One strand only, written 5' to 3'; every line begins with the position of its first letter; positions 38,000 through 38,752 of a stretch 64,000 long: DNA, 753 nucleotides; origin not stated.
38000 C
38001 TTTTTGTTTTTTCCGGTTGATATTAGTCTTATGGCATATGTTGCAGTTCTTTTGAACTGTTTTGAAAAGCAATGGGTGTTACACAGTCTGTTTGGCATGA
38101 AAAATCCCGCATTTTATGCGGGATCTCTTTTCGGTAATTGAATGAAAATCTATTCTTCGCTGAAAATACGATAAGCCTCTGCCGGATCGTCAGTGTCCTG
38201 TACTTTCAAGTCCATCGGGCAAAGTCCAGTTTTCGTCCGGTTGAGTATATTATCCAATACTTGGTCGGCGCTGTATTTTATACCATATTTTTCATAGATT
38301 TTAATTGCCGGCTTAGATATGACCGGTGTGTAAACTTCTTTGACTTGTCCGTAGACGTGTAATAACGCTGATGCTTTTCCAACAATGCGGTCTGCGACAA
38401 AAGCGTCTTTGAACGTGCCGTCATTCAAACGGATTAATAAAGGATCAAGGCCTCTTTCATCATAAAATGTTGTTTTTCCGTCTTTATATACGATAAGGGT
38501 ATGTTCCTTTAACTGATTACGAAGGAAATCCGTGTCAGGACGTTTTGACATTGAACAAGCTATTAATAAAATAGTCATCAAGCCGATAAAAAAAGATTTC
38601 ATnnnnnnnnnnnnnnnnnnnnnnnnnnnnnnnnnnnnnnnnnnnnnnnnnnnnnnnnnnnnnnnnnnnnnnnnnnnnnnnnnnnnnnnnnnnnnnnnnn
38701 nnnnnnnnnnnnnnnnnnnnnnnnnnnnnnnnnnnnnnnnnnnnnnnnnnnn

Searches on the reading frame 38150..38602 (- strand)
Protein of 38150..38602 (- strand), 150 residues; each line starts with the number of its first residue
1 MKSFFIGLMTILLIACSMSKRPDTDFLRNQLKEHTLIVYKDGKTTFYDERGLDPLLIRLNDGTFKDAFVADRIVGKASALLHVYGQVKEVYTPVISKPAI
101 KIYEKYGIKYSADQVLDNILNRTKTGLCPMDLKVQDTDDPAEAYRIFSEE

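Call 12: search_protein_families(library=pfam, proteins=[window:38150-38602:-])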
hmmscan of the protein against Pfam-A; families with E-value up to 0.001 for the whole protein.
window:38150-38602:- (150 aa): 1 family
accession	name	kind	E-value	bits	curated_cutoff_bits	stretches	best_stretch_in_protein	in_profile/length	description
PF08973.16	TM1506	-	2.3e-34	118.3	27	1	32-148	9-127/130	Domain of unknown function (DUF1893)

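Call 34: find_encoding_contigs(protein=window:38150-38602:-, flank=10000, max_places=10)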
Protein window:38150-38602:- (150 aa): 22 contigs read that carry it; 10 places shown.
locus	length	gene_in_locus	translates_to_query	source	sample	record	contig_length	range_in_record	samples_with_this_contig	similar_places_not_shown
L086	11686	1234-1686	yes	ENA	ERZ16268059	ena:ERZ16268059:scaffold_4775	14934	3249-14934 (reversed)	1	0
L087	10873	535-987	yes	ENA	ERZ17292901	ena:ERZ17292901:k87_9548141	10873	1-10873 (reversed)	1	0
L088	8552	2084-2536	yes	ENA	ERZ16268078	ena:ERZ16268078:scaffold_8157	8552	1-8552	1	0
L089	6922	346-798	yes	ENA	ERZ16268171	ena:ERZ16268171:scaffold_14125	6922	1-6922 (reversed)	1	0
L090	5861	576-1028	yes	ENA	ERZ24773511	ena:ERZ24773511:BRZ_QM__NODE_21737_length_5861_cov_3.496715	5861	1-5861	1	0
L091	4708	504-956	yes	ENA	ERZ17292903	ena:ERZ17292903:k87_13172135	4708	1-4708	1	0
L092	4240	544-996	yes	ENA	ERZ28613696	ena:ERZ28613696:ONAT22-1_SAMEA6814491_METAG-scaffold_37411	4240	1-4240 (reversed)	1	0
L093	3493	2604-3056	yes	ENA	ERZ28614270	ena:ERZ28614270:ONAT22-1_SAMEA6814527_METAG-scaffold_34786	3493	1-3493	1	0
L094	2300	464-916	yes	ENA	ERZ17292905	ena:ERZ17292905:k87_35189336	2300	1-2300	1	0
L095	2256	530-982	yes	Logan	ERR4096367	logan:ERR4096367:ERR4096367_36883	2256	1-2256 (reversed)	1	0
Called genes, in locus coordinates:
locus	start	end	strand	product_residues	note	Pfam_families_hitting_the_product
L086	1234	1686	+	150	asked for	PF08973:TM1506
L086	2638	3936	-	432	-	PF03952:Enolase_N, PF00113:Enolase_C, PF13378:MR_MLE_C (weak)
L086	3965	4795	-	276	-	PF00793:DAHP_synth_1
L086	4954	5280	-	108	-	PF03840:SecG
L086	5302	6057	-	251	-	PF00121:TIM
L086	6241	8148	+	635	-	PF13623:SurA_N_2, PF13624:SurA_N_3, PF13145:Rotamase_2, PF00639:Rotamase, PF13616:Rotamase_3 (weak)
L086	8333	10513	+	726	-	PF00580:UvrD-helicase, PF13245:AAA_19, PF13604:AAA_30 (weak), PF13361:UvrD_C, PF13538:UvrD_C_2 (faint)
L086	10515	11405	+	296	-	PF06325:PrmA, PF01135:PCMT (weak), PF13489:Methyltransf_23 (weak), PF02475:TRM5-TYW2_MTfase (weak), PF05175:MTS, PF13847:Methyltransf_31, PF08241:Methyltransf_11 (weak), PF13649:Methyltransf_25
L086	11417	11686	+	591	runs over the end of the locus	PF01321:Creatinase_N, PF16189:Creatinase_N_2, PF00557:Peptidase_M24, PF16188:Peptidase_M24_C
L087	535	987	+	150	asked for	PF08973:TM1506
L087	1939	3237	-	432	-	PF03952:Enolase_N, PF00113:Enolase_C, PF13378:MR_MLE_C (weak)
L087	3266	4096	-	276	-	PF00793:DAHP_synth_1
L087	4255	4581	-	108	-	PF03840:SecG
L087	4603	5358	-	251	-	PF00121:TIM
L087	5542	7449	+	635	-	PF13623:SurA_N_2, PF13624:SurA_N_3, PF13145:Rotamase_2, PF00639:Rotamase, PF13616:Rotamase_3 (weak)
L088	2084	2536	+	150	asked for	PF08973:TM1506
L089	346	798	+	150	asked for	PF08973:TM1506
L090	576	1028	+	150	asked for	PF08973:TM1506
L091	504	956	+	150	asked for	PF08973:TM1506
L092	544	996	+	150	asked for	PF08973:TM1506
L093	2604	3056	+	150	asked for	PF08973:TM1506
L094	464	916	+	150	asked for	PF08973:TM1506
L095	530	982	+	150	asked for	PF08973:TM1506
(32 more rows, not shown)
